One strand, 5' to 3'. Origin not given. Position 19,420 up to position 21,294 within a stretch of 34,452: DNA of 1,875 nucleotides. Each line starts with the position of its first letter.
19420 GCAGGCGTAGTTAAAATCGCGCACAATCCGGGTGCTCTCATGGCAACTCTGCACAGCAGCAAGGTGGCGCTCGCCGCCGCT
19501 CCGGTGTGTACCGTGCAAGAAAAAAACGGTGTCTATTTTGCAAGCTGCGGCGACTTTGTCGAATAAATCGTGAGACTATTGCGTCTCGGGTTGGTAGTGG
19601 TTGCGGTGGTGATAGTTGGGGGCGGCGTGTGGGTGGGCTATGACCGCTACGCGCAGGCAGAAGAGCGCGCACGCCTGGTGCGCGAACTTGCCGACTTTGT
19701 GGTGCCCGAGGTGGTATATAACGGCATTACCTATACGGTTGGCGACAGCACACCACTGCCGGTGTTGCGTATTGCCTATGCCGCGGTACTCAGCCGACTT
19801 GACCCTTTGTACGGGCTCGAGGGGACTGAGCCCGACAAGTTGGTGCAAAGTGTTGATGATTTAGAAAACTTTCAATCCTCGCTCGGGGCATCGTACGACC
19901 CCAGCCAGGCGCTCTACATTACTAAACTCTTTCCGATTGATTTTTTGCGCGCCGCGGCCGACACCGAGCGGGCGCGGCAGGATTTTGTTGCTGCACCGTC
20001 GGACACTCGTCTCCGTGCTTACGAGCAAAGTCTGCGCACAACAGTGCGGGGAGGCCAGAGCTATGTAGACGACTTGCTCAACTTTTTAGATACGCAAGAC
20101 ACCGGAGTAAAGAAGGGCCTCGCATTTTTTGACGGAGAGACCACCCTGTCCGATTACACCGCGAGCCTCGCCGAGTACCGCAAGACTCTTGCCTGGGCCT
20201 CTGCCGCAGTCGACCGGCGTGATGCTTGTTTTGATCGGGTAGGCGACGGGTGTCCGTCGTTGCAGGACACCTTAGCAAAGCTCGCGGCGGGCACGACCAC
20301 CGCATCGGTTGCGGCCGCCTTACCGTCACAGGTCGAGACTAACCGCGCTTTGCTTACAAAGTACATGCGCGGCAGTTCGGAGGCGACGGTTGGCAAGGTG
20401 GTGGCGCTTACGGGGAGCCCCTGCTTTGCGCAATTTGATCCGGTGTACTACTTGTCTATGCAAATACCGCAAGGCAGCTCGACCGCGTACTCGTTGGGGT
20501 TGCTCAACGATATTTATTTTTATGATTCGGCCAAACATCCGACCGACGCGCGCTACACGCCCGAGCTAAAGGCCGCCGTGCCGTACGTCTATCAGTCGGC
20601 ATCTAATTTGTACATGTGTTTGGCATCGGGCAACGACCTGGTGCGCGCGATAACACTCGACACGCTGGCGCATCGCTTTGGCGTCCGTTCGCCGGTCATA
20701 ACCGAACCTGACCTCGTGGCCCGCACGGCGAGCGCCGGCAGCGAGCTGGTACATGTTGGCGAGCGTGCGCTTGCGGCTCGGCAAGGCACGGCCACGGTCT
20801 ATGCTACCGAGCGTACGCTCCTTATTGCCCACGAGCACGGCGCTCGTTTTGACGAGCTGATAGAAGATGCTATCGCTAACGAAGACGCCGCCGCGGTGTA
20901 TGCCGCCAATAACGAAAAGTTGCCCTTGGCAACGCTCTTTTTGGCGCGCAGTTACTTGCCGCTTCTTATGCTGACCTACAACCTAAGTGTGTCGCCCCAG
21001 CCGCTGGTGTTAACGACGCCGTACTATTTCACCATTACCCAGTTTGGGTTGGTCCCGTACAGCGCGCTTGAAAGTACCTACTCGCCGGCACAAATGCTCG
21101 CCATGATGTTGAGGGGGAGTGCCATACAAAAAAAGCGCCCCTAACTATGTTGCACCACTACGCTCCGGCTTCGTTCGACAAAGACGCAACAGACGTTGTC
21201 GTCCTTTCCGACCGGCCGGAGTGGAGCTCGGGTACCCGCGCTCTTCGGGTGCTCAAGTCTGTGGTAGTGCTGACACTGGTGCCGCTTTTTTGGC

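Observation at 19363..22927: Four-gene sub-cluster: a secreted Cys peptide, two orphans and a PaaK-family adenylating enzyme, tightly coupled to the fibre genes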

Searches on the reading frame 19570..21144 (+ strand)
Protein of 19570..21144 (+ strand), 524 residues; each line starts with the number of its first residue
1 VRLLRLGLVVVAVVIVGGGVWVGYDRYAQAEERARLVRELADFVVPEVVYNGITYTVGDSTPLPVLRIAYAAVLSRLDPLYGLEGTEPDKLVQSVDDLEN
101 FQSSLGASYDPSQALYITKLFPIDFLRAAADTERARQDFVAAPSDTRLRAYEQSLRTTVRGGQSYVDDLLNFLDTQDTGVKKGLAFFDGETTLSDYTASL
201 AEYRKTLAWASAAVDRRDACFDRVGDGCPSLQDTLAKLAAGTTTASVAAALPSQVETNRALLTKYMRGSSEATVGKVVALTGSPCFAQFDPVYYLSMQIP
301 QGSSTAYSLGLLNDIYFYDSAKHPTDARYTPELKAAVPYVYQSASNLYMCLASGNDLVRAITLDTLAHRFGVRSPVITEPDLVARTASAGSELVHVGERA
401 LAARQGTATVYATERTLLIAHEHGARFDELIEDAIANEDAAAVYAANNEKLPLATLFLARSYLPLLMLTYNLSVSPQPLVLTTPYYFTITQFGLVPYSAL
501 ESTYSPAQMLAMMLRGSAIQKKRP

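Call 6: search_protein_families(library=pfam, proteins=[window:19570-21144:+], max_evalue=0.1)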
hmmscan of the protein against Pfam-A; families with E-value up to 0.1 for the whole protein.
window:19570-21144:+ (524 aa): 0 families

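Call 7: search_protein_families(library=ncbifam, proteins=[window:19570-21144:+], max_evalue=0.1)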
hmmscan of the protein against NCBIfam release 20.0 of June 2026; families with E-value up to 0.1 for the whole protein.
window:19570-21144:+ (524 aa): 0 families

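Call 14: find_homologous_proteins(query=window:19570-21144:+)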
Query window:19570-21144:+ (524 aa): 1 proteins with E <= 0.001 among 8000 candidates.
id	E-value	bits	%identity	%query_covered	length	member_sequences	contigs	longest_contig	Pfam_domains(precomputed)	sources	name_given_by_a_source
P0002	0.0e+0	1126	100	98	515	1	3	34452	-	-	-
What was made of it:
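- Checked: Public gene calls use a start 9 codons downstream, giving 515 aa (call 14).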

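Call 20: search_protein_families(library=phrogs, proteins=[window:19570-21144:+], max_evalue=0.1)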
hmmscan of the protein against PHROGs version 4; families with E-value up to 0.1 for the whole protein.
window:19570-21144:+ (524 aa): 0 families

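Call 26: search_solved_structures(query=window:19570-21144:+, max_evalue=10, show_alignments=1)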
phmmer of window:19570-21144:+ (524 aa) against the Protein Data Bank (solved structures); distinct sequences matched with E-value up to 10: 0.

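Call 53: find_related_loci(query=A6, collection=metagenome_contigs, flank=10000)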
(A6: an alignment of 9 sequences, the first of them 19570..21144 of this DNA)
Query A6 (524 aa) in metagenome_contigs; peptide patterns used: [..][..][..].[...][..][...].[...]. (x = any residue, [..] = any of these).
55 stretches matched a pattern; 8 encode a relative of the query (tblastn E <= 1e-3); 8 distinct loci.
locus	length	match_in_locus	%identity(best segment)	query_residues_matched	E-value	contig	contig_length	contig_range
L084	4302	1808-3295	36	24-520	5e-86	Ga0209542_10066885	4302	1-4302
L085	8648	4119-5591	36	32-524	3e-83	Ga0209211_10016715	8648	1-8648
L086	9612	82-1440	37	79-524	2e-82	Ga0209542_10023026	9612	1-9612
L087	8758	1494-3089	30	28-522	3e-63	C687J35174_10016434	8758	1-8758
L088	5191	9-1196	34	133-520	1e-62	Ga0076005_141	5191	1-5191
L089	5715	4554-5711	34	24-410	1e-58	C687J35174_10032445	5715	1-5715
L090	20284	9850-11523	29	11-524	3e-58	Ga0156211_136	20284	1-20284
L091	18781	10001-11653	28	2-516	2e-50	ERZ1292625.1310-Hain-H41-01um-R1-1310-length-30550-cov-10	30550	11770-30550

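Call 56: search_solved_structures(query=A2, max_evalue=10, show_alignments=2)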
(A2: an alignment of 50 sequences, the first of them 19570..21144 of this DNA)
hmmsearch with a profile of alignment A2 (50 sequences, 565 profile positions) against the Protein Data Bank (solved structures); distinct sequences matched with E-value up to 10: 6.
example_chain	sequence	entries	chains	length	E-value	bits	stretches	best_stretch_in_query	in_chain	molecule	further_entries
2rsx_A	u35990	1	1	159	0.057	14.9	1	332-386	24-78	Uncharacterized protein yoeB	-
8i2e_A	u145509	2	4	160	0.057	14.9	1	332-386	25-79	Uncharacterized protein YoeB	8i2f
8wt4_A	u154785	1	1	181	0.062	14.8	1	331-386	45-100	Uncharacterized protein YoeB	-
27rl_A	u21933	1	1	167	0.41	12.1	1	161-264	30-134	Outer surface protein C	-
9v3s_A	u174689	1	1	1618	1.4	10.3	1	156-229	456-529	Sodium channel protein type 5 subunit alpha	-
2k9h_A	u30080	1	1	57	3.7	8.9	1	211-249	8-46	Glycoprotein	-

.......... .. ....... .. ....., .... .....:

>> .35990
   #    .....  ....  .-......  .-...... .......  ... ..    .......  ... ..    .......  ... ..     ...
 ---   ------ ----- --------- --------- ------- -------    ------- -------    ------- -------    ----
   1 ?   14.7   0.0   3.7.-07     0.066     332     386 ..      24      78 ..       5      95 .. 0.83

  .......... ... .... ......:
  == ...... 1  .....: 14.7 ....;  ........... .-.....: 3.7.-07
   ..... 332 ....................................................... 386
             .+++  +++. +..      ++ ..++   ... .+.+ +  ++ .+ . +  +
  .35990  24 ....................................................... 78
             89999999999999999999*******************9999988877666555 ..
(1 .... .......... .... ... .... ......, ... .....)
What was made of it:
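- Tried and rejected: The only hit was a weak, short match to B. subtilis YoeB/IseA (E 0.057, motif Y-x-Y-Q…Y-M-C-x-D-x-G, call 56).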

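Call 57: search_protein_families(library=pfam, alignment_id=A2, max_evalue=0.01)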
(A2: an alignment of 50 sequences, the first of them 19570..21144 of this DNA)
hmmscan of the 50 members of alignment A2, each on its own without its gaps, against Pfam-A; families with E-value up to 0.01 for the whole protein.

A. member 1, window:19570-21144:+ (524 aa): 0 families

B. families by the number of members that match (of 50 scanned): 0 families
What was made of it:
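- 19570..21144 (+): P2: 524-aa protein with an N-terminal membrane anchor (residues 1-26) and a large extracytoplasmic domain. Four Cys are invariant (220, 228, 285, 350), along with R136, Y151 and Y348. No Pfam hit in any of 50 members: call 57.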

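Call 62: predict_structure(alignment_id=A2)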
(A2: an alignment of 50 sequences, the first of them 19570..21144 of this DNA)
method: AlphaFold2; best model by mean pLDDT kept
length: 524 residues; sequences in the alignment: 50
mean_pLDDT: 94.6   pTM: 0.92
mean pLDDT of the five models: 94.6, 94.3, 93.9, 93.8, 93.4
residues with pLDDT >= 90: 466; 70-90: 46; 50-70: 12; < 50: 0
segments of 3 or more residues with pLDDT < 50: none
pLDDT, mean of each block of 10 residues (from residue 1): 91 96 96 97 98 97 98 98 98 98 95 94 98 99 98 98 97 80 90 95 97 97 95 96 69 97 95 96 94 97 96 96 81 94 95 97 98 95 95 97 98 98 97 94 86 93 97 96 89 94 97 95 74
secondary structure, 60 per line:
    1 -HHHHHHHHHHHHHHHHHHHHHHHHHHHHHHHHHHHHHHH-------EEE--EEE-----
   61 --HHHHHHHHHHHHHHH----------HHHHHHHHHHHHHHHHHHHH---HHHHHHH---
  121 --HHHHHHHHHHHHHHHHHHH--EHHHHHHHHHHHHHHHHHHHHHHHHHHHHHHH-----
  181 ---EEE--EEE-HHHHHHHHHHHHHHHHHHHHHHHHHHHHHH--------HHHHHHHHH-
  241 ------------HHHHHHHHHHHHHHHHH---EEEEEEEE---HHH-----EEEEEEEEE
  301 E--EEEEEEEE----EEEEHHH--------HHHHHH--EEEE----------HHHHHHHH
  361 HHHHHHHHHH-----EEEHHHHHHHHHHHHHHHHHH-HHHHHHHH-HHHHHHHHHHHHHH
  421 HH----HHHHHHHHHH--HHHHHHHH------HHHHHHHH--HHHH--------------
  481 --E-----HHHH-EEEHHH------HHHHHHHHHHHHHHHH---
elements in order: H2-40 E48-50 E53-55 H63-77 H88-107 H111-117 H123-141 H145-175 E184-186 E189-191 H193-222 H231-239 H253-269 E273-280 E292-301 E304-311 E316-319 H331-336 E339-342 H353-370 E376-378 H379-396 H398-405 H407-422 H427-436 H439-446 H453-460 H463-466 H489-492 E494-496 H506-521
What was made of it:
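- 19570..21144 (+): AF2 model with pLDDT 94.6 and pTM 0.92: call 62.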

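Call 65: fold_search(model_id=the predicted structure, library=pdb)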
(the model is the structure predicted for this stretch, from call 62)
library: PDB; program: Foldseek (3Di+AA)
matches with E <= 10: 198; with E <= 0.001: 0
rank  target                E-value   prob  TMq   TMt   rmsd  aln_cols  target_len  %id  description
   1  8r7c_E                7.1e-02  0.33  0.14  0.09  28.2       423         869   10  MutSbeta bound to compound CHDI-00915542 in the canonical DNA-mismatch bound form (released 2024-11-27)
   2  8raw_A                7.1e-02  0.11  0.09  0.07  28.4       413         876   10  The crystal structure of DNA-bound human MutSbeta (MSH2/MSH3_G901D) in the canonical mismatch bound conformation with  (released 2025-06-11)
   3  8rav_A                2.4e-01  0.20  0.14  0.09  28.0       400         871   11  The crystal structure of DNA-bound human MutSbeta (MSH2/MSH3) in the canonical mismatch bound conformation with ADP bo (released 2025-06-11)
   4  6grj_E                4.1e-01  0.04  0.08  0.12  38.1       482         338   12  Structure of the AhlB pore of the tripartite alpha-pore forming toxin, AHL, from Aeromonas hydrophila. (released 2019-07-03)
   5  9irw                  5.9e-01  0.05  0.10  0.11  26.6       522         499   12  Structure of human URAT1 bound with urate (released 2025-01-15)
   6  8r7v_A                6.2e-01  0.13  0.14  0.10  27.9       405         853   11  MutSbeta bound to compound CHDI-00898647 in the canonical DNA-mismatch bound form (released 2024-10-30)
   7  1ng9_B                6.2e-01  0.08  0.10  0.08  26.7       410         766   11  E.coli MutS R697A: an ATPase-asymmetry mutant (released 2003-02-11)
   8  1wbb_A                6.2e-01  0.06  0.10  0.08  26.4       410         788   13  Crystal structure of E. coli DNA mismatch repair enzyme MutS, E38A mutant, in complex with a G.T mismatch (released 2006-01-18)
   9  5kw2                  6.7e-01  0.05  0.11  0.13  28.0       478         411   12  The extra-helical binding site of GPR40 and the structural basis for allosteric agonism and incretin stimulation (released 2018-05-02)
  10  1e3m_B                7.7e-01  0.04  0.10  0.08  26.6       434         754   11  The crystal structure of E. coli MutS binding to DNA with a G:T mismatch (released 2000-11-01)
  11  8zmr                  8.0e-01  0.06  0.12  0.16  21.5       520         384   12  Vesamicol-bound VAChT (released 2024-06-19)
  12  6grj_H                8.0e-01  0.03  0.08  0.12  37.9       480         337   12  Structure of the AhlB pore of the tripartite alpha-pore forming toxin, AHL, from Aeromonas hydrophila. (released 2019-07-03)
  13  8et9                  1.0e+00  0.03  0.09  0.09  25.4       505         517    8  Cryo-EM structure of the organic cation transporter 2 in complex with 1-methyl-4-phenylpyridinium (released 2023-05-31)
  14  9g8j_C                1.0e+00  0.07  0.16  0.13  26.2       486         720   12  Structure of K+-dependent Na+-PPase from Thermotoga maritima in complex with zoledronate (released 2025-06-04)
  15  8u3h                  1.1e+00  0.03  0.09  0.10  25.3       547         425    8  Structure of Fmoc-Leu-OH bound Sialin (released 2024-05-29)
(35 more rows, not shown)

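Call 78: fold_search(model_id=the predicted structure, library=viral)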
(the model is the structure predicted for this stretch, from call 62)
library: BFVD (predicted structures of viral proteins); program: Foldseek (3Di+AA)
matches with E <= 10: 130; with E <= 0.001: 0
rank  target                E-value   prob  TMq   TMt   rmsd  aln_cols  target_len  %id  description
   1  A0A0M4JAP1            2.4e-01  0.06  0.09  0.10  30.8       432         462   11  (no name in the UniProt tables at hand)
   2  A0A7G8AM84            3.3e-01  0.08  0.12  0.15  22.8       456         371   10  (no name in the UniProt tables at hand)
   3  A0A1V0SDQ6            5.2e-01  0.07  0.11  0.14  24.9       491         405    9  UNC93-like protein MFSD11 [Indivirus ILV1]
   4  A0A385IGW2            9.2e-01  0.08  0.10  0.14  20.0       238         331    9  (no name in the UniProt tables at hand)
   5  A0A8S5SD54            1.0e+00  0.14  0.17  0.12  25.4       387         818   10  Tail tape measure [Siphoviridae sp. ctt1f11]
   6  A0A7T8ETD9            1.0e+00  0.11  0.10  0.15  19.3       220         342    8  (no name in the UniProt tables at hand)
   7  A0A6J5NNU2            1.2e+00  0.06  0.12  0.14  23.9       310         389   12  Uncharacterized protein [uncultured Caudovirales phage]
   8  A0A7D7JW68            1.2e+00  0.03  0.11  0.12  25.6       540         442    9  (no name in the UniProt tables at hand)
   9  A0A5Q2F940            1.3e+00  0.44  0.17  0.37   7.5       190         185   13  (no name in the UniProt tables at hand)
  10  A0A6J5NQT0            1.3e+00  0.06  0.11  0.20  16.4       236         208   11  Uncharacterized protein [uncultured Caudovirales phage]
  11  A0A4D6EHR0            1.4e+00  0.02  0.11  0.10  25.7       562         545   12  Uncharacterized protein [Pandoravirus celtis]
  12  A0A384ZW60            1.6e+00  0.06  0.07  0.19  15.5       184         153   12  Uncharacterized protein [Dickeya phage vB_DsoM_JA13]
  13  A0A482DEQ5            1.6e+00  0.05  0.12  0.16  24.4       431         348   10  BMRF2 protein [Epstein-Barr virus (strain GD1)]
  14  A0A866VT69            1.7e+00  0.07  0.16  0.14  26.1       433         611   11  G protein-coupled receptor 2 [Elephant endotheliotropic herpesvirus 1A]
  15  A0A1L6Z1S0            1.7e+00  0.06  0.16  0.19  25.9       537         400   10  (no name in the UniProt tables at hand)
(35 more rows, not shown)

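Call 90: search_protein_families(library=pfam, proteins=[L086:3998-9610:+, L090:12-3338:+], max_evalue=0.001)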
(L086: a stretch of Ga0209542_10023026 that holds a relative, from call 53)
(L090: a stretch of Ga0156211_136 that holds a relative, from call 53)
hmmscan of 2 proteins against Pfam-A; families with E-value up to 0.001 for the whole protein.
L086:3998-9610:+ (1871 aa): 2 families
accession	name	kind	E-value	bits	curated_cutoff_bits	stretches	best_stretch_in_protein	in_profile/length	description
PF18998.6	Flg_new_2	-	7.1e-13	48.8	23.6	1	649-713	2-72/73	Divergent InlB B-repeat domain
PF07705.17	CARDB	-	8.6e-06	26.3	22.7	1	1223-1322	16-99/101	CARDB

L090:12-3338:+ (1109 aa): 5 families
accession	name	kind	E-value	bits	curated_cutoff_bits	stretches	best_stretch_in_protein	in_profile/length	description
PF01839.29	FG-GAP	-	1.3e-168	545.5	22.1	18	221-255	1-37/37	FG-GAP repeat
PF13517.12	FG-GAP_3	-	1.7e-85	282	26.9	16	304-375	1-61/61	FG-GAP-like repeat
PF22648.2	SET7_N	-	2.4e-07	30.9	27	0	732-761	6-35/74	Histone H3 K4-specific methyltransferase SET7 N-terminal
PF17510.7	GP44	-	2.1e-06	28.4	27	0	518-557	47-86/108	Gene product 44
PF20477.3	DUF6719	-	0.00068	19.9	27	0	738-748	41-51/78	Family of unknown function (DUF6719)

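Call 96: search_protein_families(library=pfam, proteins=[L091:603-1565:-, L090:6330-7334:-, L091:9778-9996:+], max_evalue=0.01)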
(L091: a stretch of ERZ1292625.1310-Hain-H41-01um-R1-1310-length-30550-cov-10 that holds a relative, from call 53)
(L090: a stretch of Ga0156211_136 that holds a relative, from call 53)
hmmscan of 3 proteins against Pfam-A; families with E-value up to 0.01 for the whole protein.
L091:603-1565:- (320 aa): 1 family
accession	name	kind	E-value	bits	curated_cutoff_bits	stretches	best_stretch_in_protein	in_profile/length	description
PF03401.19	TctC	-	1.8e-66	224.9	27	1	53-316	10-273/274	Tripartite tricarboxylate transporter family receptor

L090:6330-7334:- (334 aa): 1 family
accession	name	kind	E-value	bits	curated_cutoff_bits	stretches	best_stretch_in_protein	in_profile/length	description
PF03401.19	TctC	-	2.7e-70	237.5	27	1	60-331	1-274/274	Tripartite tricarboxylate transporter family receptor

L091:9778-9996:+ (72 aa): 0 families
